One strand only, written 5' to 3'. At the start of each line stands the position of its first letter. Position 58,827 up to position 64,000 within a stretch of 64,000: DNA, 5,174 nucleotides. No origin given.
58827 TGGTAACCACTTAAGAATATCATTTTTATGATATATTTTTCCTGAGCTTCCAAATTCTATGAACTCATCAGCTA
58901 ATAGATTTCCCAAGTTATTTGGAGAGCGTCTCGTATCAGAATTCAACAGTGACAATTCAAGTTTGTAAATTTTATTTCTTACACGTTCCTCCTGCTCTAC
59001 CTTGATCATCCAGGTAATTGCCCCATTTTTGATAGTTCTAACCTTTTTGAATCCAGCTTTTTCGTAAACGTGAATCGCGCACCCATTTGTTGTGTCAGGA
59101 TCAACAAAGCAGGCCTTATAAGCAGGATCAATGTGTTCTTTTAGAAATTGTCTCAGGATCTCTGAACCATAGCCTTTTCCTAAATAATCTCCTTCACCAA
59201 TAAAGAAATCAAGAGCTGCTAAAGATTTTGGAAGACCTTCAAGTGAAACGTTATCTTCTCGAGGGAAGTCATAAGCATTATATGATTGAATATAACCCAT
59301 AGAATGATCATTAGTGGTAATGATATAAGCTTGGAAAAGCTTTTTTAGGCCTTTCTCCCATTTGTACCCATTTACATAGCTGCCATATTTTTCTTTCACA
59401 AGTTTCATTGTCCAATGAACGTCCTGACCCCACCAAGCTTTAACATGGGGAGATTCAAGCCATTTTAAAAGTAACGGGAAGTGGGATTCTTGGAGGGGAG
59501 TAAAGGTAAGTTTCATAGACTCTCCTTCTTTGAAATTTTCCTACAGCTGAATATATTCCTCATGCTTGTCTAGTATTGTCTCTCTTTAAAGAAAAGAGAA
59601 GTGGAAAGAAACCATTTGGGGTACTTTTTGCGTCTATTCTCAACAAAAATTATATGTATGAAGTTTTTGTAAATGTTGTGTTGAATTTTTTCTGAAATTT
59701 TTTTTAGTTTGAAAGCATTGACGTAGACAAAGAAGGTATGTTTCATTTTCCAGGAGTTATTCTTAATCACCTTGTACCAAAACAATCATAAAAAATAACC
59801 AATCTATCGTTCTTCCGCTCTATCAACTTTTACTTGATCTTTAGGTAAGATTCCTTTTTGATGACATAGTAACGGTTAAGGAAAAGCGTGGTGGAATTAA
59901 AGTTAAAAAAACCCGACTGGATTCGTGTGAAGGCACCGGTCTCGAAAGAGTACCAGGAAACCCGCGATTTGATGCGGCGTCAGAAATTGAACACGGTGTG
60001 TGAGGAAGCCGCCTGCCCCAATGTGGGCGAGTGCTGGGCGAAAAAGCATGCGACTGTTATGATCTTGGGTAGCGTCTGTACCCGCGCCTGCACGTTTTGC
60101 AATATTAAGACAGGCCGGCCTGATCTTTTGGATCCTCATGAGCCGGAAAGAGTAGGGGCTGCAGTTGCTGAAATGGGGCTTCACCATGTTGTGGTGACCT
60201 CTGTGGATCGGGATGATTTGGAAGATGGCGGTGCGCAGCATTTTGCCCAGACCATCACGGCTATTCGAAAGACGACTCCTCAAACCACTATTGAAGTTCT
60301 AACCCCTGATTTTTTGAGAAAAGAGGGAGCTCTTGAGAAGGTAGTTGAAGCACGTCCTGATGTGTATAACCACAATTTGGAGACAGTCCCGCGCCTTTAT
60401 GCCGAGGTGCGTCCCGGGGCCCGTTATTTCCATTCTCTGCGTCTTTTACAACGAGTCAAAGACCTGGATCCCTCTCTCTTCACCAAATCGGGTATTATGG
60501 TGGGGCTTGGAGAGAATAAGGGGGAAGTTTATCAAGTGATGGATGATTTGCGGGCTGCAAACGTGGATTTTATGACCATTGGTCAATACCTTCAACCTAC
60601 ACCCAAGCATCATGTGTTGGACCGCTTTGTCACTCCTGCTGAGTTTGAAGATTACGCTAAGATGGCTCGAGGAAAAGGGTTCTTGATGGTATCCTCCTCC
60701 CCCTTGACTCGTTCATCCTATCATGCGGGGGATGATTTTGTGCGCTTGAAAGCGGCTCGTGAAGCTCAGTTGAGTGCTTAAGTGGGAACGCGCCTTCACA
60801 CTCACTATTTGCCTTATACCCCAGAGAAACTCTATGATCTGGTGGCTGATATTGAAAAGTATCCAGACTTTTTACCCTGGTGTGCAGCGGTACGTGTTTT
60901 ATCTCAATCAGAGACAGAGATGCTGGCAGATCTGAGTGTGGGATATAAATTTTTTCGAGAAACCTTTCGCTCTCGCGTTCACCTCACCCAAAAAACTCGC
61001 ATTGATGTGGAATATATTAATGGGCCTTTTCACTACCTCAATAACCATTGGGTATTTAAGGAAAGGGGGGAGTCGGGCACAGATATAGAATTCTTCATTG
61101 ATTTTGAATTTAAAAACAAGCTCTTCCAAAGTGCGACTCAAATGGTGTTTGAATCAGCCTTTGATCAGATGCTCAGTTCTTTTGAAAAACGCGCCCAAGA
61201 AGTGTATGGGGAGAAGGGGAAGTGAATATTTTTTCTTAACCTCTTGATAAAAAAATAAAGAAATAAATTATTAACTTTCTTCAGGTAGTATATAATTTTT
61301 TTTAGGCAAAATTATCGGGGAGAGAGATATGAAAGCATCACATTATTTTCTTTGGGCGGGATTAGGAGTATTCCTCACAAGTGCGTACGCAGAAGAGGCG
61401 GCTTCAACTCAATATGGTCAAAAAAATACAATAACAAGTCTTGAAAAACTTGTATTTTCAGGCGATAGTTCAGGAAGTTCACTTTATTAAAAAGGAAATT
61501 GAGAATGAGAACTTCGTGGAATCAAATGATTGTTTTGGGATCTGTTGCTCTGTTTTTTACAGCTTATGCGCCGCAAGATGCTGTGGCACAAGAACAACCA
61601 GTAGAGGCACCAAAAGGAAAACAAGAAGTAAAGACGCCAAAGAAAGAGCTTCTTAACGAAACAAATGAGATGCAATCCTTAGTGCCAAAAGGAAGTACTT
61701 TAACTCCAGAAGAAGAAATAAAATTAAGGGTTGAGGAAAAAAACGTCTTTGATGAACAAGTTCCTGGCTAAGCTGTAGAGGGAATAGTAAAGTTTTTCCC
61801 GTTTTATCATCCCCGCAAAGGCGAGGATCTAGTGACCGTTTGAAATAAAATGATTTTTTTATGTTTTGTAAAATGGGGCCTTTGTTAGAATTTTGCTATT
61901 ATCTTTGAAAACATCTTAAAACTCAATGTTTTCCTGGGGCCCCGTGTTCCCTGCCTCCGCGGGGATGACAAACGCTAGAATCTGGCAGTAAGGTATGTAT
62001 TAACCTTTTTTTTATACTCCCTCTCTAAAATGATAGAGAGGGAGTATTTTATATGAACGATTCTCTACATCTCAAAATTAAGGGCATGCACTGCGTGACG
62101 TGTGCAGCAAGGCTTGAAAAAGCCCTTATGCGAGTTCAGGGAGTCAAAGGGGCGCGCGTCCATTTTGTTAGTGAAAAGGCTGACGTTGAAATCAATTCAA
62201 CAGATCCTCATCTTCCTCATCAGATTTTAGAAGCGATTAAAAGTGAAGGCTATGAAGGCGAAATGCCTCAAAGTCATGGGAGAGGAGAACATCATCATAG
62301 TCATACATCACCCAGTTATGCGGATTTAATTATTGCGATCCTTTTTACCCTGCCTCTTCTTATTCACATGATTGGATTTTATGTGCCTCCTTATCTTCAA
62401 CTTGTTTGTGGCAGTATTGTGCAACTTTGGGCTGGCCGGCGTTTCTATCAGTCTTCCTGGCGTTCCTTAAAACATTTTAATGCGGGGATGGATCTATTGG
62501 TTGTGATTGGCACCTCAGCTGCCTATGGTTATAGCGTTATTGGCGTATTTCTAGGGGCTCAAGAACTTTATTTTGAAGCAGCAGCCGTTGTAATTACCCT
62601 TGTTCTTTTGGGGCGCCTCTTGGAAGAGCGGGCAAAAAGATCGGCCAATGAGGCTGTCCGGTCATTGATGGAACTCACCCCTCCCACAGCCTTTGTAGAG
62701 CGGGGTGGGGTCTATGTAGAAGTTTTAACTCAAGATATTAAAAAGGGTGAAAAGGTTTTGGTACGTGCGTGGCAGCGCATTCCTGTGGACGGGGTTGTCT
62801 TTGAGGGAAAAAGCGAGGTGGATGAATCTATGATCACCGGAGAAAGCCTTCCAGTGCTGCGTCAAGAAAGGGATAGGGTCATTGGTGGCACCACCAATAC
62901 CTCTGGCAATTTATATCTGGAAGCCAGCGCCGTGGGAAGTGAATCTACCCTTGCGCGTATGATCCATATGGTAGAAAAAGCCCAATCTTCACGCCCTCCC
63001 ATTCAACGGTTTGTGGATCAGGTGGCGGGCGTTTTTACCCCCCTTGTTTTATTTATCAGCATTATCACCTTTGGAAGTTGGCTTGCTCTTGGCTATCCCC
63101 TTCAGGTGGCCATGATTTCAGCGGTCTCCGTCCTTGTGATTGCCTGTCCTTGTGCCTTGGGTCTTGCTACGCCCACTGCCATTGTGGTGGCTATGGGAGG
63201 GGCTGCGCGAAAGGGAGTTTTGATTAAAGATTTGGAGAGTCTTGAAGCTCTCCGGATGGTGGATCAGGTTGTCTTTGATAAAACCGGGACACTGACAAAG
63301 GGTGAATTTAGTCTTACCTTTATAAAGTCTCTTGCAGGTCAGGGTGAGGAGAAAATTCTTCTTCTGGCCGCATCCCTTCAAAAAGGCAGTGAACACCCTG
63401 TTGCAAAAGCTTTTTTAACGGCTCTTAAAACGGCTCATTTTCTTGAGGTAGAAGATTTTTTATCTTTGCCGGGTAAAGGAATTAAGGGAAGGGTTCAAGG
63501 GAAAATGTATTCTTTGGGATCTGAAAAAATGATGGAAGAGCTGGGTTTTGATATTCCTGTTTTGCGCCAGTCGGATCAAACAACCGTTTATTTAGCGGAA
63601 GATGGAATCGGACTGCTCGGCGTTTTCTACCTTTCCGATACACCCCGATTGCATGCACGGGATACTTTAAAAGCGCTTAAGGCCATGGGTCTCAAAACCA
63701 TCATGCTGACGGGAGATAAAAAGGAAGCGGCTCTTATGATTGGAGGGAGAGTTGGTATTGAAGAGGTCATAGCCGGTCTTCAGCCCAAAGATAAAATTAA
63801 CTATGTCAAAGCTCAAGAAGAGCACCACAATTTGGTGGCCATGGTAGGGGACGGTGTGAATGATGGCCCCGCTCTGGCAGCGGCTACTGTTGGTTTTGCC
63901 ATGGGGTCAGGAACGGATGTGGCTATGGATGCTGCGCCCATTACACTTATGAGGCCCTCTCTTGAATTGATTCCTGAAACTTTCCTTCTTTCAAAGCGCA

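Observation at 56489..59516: Translationally coupled five-gene operon of modifying enzymes that maps to no pathway I can name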

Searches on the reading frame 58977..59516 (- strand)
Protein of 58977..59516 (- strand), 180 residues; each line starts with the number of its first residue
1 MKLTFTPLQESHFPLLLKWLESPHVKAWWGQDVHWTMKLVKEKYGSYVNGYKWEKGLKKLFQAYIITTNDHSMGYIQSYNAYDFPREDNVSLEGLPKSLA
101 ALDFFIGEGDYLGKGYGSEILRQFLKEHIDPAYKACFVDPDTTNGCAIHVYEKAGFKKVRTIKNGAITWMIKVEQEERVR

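Call 37: search_dna_similar(query=window:58977-59516:-, collection=plasmids, mode=protein, max_rows=20)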
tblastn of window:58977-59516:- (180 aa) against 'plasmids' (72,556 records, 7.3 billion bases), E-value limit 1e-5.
Records with a match: 4226; places in all: 4700; records where one place covers at least 80% of the query: 4213.
Best place of each record, by identity: <60% 4226.
By first word of the organism name: Klebsiella 1821; Escherichia 572; Enterobacter 394; Enterococcus 223; Staphylococcus 222; Citrobacter 171; Salmonella 160; Pseudomonas 137; Acinetobacter 88; Providencia 60; and 50 more.
By predicted mobility (MOB-suite, as given by PLSDB): conjugative 2626; mobilizable 948; non-mobilizable 652.
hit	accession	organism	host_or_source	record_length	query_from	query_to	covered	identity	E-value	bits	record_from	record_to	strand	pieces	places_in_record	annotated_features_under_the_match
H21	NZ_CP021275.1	Legionella pneumophila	Homo sapiens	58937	3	171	94%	42.0%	1e-32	129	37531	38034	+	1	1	GNAT family N-acetyltransferase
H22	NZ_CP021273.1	Legionella pneumophila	Homo sapiens,sputum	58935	3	171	94%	42.0%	1e-32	129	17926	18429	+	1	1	GNAT family N-acetyltransferase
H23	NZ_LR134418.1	Legionella adelaidensis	environmental,Cooling tower water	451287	2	162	89%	34.2%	1e-25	109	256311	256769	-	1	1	GNAT family N-acetyltransferase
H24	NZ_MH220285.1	Acinetobacter ursingii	Homo sapiens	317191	2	180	97%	30.0%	3e-8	82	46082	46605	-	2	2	AAC(6')-Ib8: AAC(6')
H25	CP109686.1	Pseudomonas aeruginosa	whole organism,Sink Drain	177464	1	175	97%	29.9%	4e-12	71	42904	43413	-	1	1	AacA4 family aminoglycoside N(6')-acetyltransferase | AAC(6')-IIa: AAC(6')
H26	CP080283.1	Pseudomonas aeruginosa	Homo sapiens,cell culture,sputum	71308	1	175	97%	29.9%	1e-11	69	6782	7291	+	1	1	AacA4 family aminoglycoside N(6')-acetyltransferase | AAC(6')-IIa: AAC(6')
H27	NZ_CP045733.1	Legionella sp. MW5194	Water,water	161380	3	173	95%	30.5%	7e-18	87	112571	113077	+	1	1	GNAT family N-acetyltransferase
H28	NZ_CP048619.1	Legionella pneumophila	-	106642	3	173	95%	30.5%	3e-17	85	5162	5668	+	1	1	GNAT family N-acetyltransferase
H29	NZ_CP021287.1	Legionella pneumophila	Homo sapiens,human lung tissue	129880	3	173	95%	30.5%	4e-17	85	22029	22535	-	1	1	GNAT family N-acetyltransferase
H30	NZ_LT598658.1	Legionella pneumophila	Homo sapiens,clinical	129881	3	173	95%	30.5%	4e-17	85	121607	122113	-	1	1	GNAT family N-acetyltransferase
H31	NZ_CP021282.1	Legionella pneumophila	Homo sapiens,human lung tissue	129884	3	173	95%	30.5%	4e-17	85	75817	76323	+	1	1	GNAT family N-acetyltransferase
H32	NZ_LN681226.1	Legionella hackeliae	-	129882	3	173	95%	30.5%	4e-17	85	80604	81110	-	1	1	GNAT family N-acetyltransferase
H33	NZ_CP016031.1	Legionella pneumophila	Isolate,clinical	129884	3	173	95%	30.5%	4e-17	85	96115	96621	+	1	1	GNAT family N-acetyltransferase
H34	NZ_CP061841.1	Legionella pneumophila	pure culture,drinking water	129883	3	173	95%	30.5%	4e-17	85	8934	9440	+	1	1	GNAT family N-acetyltransferase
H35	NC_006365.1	Legionella pneumophila str. Paris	-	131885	3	173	95%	30.5%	4e-17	85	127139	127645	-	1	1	GNAT family N-acetyltransferase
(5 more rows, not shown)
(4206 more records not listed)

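Call 38: get_annotated_region(hit=H21, flank=7000)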
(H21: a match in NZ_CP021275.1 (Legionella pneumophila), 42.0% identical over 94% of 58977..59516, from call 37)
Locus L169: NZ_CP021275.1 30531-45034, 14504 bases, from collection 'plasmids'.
description: Legionella pneumophila strain D-4040 plasmid unnamed1, complete sequence
organism: Legionella pneumophila (NCBI taxid 446)
taxonomy: Bacteria; Pseudomonadota; Gammaproteobacteria; Legionellales; Legionellaceae; Legionella; Legionella pneumophila
host: -; source: Homo sapiens; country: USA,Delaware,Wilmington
typing (MOB-suite, as given by PLSDB): conjugative; replicon rep_cluster_522; relaxase MOBF; mating-pair formation MPF_F
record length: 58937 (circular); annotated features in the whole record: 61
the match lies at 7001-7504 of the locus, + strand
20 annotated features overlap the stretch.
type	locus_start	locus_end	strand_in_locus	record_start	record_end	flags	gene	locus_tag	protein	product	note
CDS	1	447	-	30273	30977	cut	-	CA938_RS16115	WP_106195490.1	class I SAM-dependent methyltransferase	-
CDS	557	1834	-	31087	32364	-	-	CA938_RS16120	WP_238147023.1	replication initiation protein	GO:0006270 - DNA replication initiation [Evidence IEA]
CDS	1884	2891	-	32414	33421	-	-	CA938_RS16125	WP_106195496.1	ParB/RepB/Spo0J family partition protein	GO:0007059 - chromosome segregation [Evidence IEA]; GO:0000910 - cytokinesis [Evidence IEA]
CDS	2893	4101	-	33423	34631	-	-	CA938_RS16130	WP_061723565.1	AAA family ATPase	-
CDS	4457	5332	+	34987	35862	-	-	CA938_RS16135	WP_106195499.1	ParB/RepB/Spo0J family partition protein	GO:0007059 - chromosome segregation [Evidence IEA]; GO:0000910 - cytokinesis [Evidence IEA]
CDS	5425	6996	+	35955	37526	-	-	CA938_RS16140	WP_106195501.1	ATP-binding protein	-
CDS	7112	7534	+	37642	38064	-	-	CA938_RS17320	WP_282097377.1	GNAT family N-acetyltransferase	-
CDS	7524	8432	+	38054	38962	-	-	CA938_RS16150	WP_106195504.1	aminoglycoside phosphotransferase family protein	GO:0006468 - protein phosphorylation [Evidence IEA]; GO:0019748 - secondary metabolic process [Evidence IEA]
CDS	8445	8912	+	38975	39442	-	-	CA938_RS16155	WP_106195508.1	GNAT family N-acetyltransferase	-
CDS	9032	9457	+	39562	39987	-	-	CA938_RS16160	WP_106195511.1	GNAT family N-acetyltransferase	-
CDS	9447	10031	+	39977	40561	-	-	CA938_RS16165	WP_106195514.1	pyridoxamine 5'-phosphate oxidase family protein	-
CDS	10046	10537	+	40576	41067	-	-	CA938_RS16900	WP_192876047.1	GNAT family N-acetyltransferase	-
CDS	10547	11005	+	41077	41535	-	-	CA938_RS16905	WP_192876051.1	GNAT family N-acetyltransferase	-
CDS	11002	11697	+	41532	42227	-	-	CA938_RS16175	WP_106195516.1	cyclase family protein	-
CDS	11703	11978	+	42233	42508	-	-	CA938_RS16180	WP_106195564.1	GIY-YIG nuclease family protein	-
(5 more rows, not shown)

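Call 39: get_annotated_region(hit=H35, flank=7000)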
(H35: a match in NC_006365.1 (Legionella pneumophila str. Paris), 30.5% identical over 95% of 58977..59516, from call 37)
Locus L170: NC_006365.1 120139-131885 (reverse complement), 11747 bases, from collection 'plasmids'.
description: Legionella pneumophila str. Paris plasmid pLPP, complete sequence
organism: Legionella pneumophila str. Paris (NCBI taxid 297246)
taxonomy: Bacteria; Pseudomonadota; Gammaproteobacteria; Legionellales; Legionellaceae; Legionella; Legionella pneumophila; Legionella pneumophila str. Paris
host: -; source: -; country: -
typing (MOB-suite, as given by PLSDB): conjugative; replicon rep_cluster_522; relaxase MOBF; mating-pair formation MPF_F
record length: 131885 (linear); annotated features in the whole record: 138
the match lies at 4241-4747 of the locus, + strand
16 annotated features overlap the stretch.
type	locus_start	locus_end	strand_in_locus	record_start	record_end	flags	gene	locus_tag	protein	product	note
CDS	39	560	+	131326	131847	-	-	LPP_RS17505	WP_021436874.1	DUF4062 domain-containing protein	-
CDS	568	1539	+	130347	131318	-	-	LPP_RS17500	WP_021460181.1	ATP-binding protein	-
CDS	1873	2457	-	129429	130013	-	-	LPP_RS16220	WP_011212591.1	site-specific integrase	GO:0015074 - DNA integration [Evidence IEA]; GO:0006310 - DNA recombination [Evidence IEA]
CDS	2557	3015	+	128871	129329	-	-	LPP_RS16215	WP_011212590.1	regulatory protein RecX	GO:0006282 - regulation of DNA repair [Evidence IEA]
CDS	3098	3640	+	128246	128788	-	-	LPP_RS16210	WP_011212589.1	hypothetical protein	-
CDS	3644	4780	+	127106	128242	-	-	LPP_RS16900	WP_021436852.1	GNAT family N-acetyltransferase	-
CDS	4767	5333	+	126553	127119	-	-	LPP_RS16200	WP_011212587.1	GNAT family N-acetyltransferase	-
CDS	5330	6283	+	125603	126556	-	-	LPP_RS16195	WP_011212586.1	phosphotransferase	-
CDS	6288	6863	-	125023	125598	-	-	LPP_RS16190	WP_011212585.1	XRE family transcriptional regulator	GO:0006355 - regulation of DNA-templated transcription [Evidence IEA]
CDS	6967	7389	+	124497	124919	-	-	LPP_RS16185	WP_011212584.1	DUF2000 domain-containing protein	-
CDS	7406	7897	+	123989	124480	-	-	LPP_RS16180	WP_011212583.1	YbaK/EbsC family protein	-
CDS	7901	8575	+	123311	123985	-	-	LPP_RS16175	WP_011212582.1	alanyl-tRNA editing protein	-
CDS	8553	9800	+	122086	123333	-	-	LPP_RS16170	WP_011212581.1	phosphotransferase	-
CDS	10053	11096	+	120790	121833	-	-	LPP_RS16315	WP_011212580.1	MerR family transcriptional regulator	-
CDS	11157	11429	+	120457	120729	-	-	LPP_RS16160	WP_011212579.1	hypothetical protein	-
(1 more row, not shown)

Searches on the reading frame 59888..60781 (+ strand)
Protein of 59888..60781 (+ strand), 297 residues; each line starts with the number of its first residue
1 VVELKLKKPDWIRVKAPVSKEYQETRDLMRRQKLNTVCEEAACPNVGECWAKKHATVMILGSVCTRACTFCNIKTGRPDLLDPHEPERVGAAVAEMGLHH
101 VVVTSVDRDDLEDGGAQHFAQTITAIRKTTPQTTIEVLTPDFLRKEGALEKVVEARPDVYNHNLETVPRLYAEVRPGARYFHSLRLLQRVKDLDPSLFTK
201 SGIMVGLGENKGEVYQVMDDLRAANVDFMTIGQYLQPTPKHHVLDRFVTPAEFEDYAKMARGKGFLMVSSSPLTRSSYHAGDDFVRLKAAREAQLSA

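Call 3: search_protein_families(library=pfam, proteins=[window:59888-60781:+], max_evalue=0.01)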
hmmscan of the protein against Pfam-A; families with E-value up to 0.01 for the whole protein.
window:59888-60781:+ (297 aa): 2 families
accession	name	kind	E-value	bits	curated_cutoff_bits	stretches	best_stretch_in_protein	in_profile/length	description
PF04055.27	Radical_SAM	-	4.4e-21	76.2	29.5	1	59-221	2-166/166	Radical SAM superfamily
PF16881.10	LIAS_N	-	3.8e-07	30.9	27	1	5-43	58-96/96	N-terminal domain of lipoyl synthase of Radical_SAM family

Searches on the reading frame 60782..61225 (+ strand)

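Call 3: search_protein_families(library=pfam, proteins=[window:60782-61225:+], max_evalue=0.01)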
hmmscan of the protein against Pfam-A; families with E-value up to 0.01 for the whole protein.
window:60782-61225:+ (147 aa): 3 families
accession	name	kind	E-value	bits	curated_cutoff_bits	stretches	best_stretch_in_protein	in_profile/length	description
PF03364.25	Polyketide_cyc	-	5.4e-33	114.4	23.4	1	10-135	1-126/126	Polyketide cyclase / dehydrase and lipid transport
PF10604.15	Polyketide_cyc2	-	2.9e-06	28.1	27.4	1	10-138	10-141/142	Polyketide cyclase / dehydrase and lipid transport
PF08982.17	AtaL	-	0.004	17.3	27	1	20-116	25-106/143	Acetylaranotin biosynthesis cluster protein L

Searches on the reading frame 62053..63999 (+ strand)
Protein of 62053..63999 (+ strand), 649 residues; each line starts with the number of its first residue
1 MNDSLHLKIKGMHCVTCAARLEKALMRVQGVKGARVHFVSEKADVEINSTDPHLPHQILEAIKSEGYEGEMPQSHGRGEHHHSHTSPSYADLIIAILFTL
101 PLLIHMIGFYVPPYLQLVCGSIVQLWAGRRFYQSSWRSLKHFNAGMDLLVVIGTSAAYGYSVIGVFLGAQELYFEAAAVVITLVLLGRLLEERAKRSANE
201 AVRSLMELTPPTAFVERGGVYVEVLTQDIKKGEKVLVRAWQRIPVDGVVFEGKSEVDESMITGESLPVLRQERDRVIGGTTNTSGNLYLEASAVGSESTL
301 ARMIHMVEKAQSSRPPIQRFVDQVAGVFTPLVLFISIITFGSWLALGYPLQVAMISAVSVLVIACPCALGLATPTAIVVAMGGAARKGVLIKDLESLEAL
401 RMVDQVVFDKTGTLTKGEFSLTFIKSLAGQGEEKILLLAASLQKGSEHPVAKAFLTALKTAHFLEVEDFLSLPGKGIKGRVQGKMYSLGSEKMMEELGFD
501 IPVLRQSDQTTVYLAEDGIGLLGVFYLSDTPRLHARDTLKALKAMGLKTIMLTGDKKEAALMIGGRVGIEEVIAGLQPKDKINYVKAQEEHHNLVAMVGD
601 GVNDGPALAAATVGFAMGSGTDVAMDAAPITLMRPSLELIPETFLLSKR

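Call 76: search_protein_families(library=pfam, proteins=[window:62053-63999:+], max_evalue=0.00001)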
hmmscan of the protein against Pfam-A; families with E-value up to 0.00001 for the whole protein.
window:62053-63999:+ (649 aa): 3 families
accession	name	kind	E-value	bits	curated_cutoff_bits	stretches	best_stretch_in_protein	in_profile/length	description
PF00122.25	E1-E2_ATPase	-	2e-56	190.8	28.1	1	207-387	1-181/181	E1-E2 ATPase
PF00702.32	Hydrolase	-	8.7e-28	98.5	26.4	1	405-611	3-190/191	haloacid dehalogenase-like hydrolase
PF00403.32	HMA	-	8.9e-11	42.5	24.8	1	7-68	2-62/62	Heavy-metal-associated domain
